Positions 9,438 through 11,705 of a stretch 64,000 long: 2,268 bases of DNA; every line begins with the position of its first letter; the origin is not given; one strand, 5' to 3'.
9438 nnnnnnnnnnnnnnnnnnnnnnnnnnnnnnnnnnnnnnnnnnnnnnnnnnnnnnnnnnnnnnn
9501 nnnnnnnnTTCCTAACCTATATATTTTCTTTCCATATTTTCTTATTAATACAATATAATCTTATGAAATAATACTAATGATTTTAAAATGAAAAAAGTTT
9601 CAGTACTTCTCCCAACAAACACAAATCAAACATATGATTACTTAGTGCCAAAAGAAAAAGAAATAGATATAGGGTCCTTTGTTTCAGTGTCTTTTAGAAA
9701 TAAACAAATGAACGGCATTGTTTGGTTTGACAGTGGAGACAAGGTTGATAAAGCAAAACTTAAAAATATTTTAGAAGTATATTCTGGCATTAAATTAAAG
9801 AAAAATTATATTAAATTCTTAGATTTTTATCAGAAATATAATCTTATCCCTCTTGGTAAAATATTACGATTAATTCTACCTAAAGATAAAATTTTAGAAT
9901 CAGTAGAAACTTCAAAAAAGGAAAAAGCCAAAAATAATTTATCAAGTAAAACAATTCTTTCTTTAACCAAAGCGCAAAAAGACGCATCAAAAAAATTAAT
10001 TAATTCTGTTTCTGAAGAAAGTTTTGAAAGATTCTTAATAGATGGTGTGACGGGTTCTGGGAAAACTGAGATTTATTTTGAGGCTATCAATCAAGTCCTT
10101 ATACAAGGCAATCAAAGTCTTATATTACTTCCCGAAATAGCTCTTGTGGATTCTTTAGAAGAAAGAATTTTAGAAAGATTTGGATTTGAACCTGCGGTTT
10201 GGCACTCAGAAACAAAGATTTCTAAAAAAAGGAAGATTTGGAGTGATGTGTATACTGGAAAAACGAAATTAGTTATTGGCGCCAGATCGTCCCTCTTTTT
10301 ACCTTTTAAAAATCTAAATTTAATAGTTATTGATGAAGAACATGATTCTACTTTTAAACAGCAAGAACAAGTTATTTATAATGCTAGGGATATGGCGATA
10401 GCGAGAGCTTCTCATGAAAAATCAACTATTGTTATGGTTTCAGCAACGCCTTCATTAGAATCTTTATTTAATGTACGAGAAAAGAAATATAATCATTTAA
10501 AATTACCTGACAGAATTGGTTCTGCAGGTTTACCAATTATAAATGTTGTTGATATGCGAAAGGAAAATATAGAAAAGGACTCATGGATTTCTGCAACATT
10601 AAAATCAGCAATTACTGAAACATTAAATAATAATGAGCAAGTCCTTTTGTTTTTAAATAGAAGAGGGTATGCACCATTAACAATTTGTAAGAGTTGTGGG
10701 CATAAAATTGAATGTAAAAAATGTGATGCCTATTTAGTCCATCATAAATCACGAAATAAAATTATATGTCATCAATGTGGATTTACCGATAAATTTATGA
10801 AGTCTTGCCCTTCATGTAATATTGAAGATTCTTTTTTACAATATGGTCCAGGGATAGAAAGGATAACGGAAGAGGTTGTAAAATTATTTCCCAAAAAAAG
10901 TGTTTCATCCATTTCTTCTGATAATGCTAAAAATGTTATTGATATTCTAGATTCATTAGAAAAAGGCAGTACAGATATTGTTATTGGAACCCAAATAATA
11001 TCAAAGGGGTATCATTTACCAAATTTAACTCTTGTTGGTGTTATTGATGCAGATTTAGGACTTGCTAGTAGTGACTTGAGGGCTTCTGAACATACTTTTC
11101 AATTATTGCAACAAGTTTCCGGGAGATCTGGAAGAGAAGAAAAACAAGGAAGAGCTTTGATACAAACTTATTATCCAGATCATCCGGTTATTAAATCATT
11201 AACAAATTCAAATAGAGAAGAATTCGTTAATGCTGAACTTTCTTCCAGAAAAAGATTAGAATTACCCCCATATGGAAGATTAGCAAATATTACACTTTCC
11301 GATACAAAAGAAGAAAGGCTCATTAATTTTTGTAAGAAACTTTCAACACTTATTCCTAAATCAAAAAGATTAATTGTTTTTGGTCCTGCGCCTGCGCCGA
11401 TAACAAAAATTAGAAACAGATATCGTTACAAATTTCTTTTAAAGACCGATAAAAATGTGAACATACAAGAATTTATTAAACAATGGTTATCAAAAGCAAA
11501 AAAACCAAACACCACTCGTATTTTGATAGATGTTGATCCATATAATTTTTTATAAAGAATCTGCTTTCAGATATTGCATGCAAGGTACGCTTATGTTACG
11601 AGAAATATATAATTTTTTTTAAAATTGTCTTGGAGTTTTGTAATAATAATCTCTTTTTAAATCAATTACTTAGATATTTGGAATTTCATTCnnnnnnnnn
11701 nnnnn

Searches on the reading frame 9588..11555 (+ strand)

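Call 73: search_protein_families(library=pfam, proteins=[window:9588-11555:+], max_evalue=0.00001)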
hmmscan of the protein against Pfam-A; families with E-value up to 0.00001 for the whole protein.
window:9588-11555:+ (655 aa): 6 families
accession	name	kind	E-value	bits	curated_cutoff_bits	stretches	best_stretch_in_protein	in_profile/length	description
PF18074.6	PriA_C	-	4.8e-24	85.4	26.9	1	561-651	1-95/95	Primosomal protein N C-terminal domain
PF00270.35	DEAD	-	4.6e-19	69.2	26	1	130-292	4-163/167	DEAD/DEAH box helicase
PF17764.6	PriA_3primeBD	-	4.8e-19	68.5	22.7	1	5-98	1-96/96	3'DNA-binding domain (3'BD)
PF04851.21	ResIII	-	6.7e-16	59.1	22.5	1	124-289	2-163/164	Type III restriction enzyme, res subunit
PF00271.37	Helicase_C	-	4.1e-10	40.3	23.5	0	437-516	40-108/110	Helicase conserved C-terminal domain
PF18319.7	Zn_ribbon_PriA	-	2.2e-07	31.1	26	1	376-400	1-25/27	PriA DNA helicase Cys-rich region (CRR) domain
